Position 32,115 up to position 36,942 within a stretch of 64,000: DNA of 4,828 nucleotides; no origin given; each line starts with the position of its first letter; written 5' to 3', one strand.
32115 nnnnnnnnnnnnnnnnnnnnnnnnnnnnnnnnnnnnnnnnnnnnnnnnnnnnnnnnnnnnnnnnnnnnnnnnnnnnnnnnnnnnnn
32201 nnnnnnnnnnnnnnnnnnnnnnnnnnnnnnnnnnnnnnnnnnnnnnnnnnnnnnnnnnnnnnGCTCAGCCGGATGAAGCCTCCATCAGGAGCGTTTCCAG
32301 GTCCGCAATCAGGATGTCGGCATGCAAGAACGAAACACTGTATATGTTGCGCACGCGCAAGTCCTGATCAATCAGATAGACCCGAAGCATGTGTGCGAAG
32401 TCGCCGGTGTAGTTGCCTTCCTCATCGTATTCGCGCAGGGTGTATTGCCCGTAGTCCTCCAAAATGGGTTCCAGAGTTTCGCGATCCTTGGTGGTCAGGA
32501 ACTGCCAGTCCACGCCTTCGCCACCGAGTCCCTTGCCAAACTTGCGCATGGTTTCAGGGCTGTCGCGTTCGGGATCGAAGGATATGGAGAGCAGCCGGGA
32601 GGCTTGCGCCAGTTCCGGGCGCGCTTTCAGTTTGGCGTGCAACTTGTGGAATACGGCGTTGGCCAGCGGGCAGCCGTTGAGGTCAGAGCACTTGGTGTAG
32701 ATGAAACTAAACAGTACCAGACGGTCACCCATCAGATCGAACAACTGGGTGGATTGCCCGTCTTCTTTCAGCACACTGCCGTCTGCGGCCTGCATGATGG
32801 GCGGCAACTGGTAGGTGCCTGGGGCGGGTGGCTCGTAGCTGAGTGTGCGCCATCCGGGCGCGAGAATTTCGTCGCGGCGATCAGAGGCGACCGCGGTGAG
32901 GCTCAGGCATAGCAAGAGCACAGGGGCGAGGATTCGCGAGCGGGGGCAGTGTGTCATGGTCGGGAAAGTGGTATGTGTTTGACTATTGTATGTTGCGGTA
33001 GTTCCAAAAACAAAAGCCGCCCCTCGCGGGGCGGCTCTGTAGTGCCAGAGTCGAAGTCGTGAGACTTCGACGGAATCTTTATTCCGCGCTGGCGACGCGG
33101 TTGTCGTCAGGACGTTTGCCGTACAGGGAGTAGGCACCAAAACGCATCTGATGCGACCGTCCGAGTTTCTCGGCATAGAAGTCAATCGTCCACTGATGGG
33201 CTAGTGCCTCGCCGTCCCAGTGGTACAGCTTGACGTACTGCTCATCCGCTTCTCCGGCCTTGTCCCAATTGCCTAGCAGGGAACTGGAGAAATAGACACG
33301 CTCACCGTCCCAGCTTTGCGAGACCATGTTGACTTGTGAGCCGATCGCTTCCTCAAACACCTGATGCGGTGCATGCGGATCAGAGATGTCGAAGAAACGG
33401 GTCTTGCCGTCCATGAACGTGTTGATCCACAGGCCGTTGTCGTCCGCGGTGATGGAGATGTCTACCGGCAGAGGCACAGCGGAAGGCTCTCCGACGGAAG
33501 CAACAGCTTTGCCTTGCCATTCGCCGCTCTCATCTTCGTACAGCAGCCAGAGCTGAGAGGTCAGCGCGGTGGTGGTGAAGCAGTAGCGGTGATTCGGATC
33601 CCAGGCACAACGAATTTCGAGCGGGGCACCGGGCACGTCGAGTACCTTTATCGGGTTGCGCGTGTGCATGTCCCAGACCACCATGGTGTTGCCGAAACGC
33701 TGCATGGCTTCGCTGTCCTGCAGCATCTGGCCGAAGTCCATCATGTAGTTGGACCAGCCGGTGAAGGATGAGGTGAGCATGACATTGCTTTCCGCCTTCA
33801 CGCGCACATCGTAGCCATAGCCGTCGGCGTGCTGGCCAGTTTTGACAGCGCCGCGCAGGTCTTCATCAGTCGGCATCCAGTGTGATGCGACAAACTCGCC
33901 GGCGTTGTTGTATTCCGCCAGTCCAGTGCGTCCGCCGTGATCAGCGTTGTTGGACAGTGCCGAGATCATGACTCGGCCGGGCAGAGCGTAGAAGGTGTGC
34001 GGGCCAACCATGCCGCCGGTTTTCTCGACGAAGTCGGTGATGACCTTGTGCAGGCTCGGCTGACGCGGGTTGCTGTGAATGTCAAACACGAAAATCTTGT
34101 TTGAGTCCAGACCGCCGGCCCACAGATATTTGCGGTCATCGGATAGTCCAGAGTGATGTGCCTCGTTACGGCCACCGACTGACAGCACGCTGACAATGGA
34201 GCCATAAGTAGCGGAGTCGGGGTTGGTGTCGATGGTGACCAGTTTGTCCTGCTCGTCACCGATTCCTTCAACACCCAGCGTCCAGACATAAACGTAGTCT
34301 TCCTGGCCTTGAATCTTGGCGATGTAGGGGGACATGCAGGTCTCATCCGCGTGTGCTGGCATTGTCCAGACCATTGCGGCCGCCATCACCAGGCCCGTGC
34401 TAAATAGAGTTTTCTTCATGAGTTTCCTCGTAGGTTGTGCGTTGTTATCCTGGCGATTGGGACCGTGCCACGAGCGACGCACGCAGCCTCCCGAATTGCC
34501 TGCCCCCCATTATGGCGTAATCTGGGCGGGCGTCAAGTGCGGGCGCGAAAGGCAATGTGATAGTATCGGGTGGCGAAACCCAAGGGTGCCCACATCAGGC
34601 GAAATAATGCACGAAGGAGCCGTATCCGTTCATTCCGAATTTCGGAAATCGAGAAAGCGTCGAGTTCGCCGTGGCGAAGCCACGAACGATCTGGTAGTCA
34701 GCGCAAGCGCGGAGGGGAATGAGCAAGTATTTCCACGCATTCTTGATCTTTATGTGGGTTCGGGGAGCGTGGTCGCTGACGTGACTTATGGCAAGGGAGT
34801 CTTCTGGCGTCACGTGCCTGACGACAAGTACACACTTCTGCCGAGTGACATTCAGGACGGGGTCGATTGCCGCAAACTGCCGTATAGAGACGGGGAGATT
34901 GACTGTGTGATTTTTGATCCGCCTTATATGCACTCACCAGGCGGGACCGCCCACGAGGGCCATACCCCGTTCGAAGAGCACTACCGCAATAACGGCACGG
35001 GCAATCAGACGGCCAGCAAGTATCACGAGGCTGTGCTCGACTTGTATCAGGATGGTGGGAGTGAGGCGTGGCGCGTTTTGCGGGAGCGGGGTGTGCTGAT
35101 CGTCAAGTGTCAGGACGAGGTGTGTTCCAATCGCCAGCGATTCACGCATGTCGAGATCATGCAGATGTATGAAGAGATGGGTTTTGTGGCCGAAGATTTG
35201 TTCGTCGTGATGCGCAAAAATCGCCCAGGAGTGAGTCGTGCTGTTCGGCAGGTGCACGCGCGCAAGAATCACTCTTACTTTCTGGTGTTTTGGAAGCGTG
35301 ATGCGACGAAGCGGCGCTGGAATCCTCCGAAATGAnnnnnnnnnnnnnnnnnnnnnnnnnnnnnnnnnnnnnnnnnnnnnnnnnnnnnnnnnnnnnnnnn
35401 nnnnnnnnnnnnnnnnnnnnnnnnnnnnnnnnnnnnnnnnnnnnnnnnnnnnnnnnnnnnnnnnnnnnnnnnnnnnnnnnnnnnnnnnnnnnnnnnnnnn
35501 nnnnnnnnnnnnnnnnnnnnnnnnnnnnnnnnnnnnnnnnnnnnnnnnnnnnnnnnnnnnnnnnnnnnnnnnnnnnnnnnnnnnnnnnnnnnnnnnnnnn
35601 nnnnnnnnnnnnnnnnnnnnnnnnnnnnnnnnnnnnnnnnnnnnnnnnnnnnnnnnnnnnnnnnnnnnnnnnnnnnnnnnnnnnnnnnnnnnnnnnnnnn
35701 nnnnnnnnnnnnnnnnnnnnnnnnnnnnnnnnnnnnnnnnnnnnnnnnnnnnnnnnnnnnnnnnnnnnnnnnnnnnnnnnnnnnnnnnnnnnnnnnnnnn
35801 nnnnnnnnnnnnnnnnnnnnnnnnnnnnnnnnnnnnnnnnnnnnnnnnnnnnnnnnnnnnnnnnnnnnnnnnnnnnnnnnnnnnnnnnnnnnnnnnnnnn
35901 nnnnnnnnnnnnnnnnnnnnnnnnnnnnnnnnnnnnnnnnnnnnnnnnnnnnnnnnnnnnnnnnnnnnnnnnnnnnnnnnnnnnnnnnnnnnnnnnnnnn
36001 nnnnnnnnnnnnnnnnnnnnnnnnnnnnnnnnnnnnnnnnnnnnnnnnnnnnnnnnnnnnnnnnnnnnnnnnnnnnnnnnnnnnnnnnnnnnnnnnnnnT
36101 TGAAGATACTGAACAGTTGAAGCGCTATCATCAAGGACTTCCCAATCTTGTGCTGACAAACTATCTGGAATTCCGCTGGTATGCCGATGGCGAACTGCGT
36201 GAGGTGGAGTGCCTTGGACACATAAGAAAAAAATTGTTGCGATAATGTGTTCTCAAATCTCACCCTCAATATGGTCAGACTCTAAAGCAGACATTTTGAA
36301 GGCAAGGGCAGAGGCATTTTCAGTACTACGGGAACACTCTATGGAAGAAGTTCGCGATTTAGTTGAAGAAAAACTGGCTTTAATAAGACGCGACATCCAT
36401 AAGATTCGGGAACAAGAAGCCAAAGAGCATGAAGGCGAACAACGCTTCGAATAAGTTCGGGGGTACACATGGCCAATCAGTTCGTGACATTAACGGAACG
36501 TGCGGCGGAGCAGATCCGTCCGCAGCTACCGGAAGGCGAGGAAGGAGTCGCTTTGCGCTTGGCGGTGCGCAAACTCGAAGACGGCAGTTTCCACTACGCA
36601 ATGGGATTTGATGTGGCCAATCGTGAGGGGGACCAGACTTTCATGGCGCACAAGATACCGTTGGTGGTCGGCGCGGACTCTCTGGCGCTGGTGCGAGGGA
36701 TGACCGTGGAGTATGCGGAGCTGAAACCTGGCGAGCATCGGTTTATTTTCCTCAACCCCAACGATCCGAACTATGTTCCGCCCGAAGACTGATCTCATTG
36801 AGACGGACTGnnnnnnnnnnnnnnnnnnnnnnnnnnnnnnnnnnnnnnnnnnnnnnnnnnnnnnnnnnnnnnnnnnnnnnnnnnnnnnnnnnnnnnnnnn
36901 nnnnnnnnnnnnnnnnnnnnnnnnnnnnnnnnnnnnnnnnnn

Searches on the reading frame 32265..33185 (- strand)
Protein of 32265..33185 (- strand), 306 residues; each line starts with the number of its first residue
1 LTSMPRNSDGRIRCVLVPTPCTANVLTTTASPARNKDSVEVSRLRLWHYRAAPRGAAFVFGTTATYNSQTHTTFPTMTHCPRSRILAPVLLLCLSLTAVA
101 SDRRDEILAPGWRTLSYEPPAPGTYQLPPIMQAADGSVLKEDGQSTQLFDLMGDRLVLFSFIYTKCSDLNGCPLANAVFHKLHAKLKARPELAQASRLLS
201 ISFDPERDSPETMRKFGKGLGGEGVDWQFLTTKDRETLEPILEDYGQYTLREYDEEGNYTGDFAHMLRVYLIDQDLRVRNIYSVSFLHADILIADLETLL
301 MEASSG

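Call 24: search_protein_families(library=pfam, proteins=[window:32265-33185:-], max_evalue=0.001)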
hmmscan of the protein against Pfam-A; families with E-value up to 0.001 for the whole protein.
window:32265-33185:- (306 aa): 1 family
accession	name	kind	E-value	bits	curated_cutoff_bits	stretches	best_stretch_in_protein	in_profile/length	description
PF02630.20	SCO1-SenC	-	1.3e-12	48.2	22.8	1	139-277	7-133/134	SCO1/SenC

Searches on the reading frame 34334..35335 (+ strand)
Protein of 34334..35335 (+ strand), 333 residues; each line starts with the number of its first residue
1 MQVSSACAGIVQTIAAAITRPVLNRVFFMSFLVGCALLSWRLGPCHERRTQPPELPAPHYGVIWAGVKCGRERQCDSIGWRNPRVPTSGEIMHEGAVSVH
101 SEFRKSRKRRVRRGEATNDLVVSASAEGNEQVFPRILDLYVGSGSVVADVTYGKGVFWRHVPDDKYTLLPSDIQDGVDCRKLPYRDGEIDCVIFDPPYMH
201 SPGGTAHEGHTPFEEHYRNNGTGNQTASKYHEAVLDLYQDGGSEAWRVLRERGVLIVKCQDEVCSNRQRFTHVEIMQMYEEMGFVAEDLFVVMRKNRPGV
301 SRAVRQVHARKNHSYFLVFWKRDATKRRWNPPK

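Call 3: search_protein_families(library=pfam, proteins=[window:34334-35335:+], max_evalue=0.1)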
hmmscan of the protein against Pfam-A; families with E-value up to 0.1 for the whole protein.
window:34334-35335:+ (333 aa): 3 families
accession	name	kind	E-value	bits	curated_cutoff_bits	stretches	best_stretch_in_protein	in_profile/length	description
PF01555.25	N6_N4_Mtase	-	1e-07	32.6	26.7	1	189-325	1-110/221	DNA methylase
PF01170.24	UPF0020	-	0.045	13.9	22.3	0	177-201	110-134/197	RMKL-like, methyltransferase domain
PF03602.21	Cons_hypoth95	-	0.093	12.8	24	0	179-201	104-126/182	Conserved hypothetical protein 95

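Call 29: search_protein_families(library=padloc, proteins=[window:34334-35335:+], max_evalue=0.01)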
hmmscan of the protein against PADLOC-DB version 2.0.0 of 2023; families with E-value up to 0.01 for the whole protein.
window:34334-35335:+ (333 aa): 3 families
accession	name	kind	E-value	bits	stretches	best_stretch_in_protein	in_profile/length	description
PDLC03288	MTase_II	-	1.6e-05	22.9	1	177-265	56-130/169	Type II methyltransferase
PDLC04134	mad2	-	7.9e-05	19.7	1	163-325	338-449/492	mads_2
PDLC03730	oMTase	-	0.002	16.5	0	177-264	50-123/153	orphan methyltransferase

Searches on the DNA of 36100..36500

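Call 47: search_rna_families(source=window, start=36100, end=36500, threshold=evalue, max_evalue=1)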
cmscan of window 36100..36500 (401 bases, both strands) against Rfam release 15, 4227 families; matches with E-value up to 1: 1.
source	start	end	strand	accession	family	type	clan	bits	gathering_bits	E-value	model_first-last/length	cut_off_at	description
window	36104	36239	-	RF00405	SNORA44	Gene; snRNA; snoRNA; HACA-box;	CL00036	15.9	55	0.58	1-131/131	no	Small nucleolar RNA SNORA44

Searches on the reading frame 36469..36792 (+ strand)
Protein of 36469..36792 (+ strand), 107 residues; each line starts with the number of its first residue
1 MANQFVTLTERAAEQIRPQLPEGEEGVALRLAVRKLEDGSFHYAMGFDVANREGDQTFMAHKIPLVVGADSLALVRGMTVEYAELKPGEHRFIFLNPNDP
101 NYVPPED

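Call 3: search_protein_families(library=pfam, proteins=[window:36469-36792:+], max_evalue=0.1)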
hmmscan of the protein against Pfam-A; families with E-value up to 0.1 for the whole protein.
window:36469-36792:+ (107 aa): 1 family
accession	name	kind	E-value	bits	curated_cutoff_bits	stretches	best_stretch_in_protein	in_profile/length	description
PF01521.26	Fe-S_biosyn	-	9.1e-07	29.5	26.3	1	6-84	3-88/110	Iron-sulphur cluster biosynthesis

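Call 31: search_protein_families(library=padloc, proteins=[window:36469-36792:+], max_evalue=0.1)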
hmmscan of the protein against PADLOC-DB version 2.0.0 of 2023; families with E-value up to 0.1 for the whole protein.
window:36469-36792:+ (107 aa): 0 families

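Call 38: find_encoding_contigs(protein=window:36469-36792:+, flank=8000, max_places=10)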
Protein window:36469-36792:+ (107 aa): 6 contigs read that carry it; 4 places shown.
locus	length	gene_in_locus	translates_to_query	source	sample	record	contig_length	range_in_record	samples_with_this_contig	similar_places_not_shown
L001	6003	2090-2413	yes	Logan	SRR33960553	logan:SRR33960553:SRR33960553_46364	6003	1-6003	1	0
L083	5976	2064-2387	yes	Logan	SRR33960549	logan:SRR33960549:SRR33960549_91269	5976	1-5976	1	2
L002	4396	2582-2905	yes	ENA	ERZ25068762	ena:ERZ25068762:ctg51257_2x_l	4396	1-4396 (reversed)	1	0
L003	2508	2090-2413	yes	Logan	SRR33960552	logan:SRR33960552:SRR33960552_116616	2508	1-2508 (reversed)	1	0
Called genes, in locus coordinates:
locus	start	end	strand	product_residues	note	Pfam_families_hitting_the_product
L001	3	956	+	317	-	?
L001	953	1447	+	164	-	-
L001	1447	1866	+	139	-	-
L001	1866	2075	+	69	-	-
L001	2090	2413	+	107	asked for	PF01521:Fe-S_biosyn (weak)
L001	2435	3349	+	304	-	PF07730:HisKA_3, PF02518:HATPase_c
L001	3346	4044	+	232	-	PF00072:Response_reg, PF04545:Sigma70_r4 (weak), PF08281:Sigma70_r4_2, PF00196:GerE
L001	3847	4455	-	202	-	-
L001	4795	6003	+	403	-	?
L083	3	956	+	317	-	?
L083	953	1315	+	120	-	-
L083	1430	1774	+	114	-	-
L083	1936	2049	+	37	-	-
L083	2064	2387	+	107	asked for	PF01521:Fe-S_biosyn (weak)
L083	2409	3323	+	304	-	PF07730:HisKA_3, PF02518:HATPase_c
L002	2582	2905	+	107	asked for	PF01521:Fe-S_biosyn (weak)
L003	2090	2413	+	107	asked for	PF01521:Fe-S_biosyn (weak)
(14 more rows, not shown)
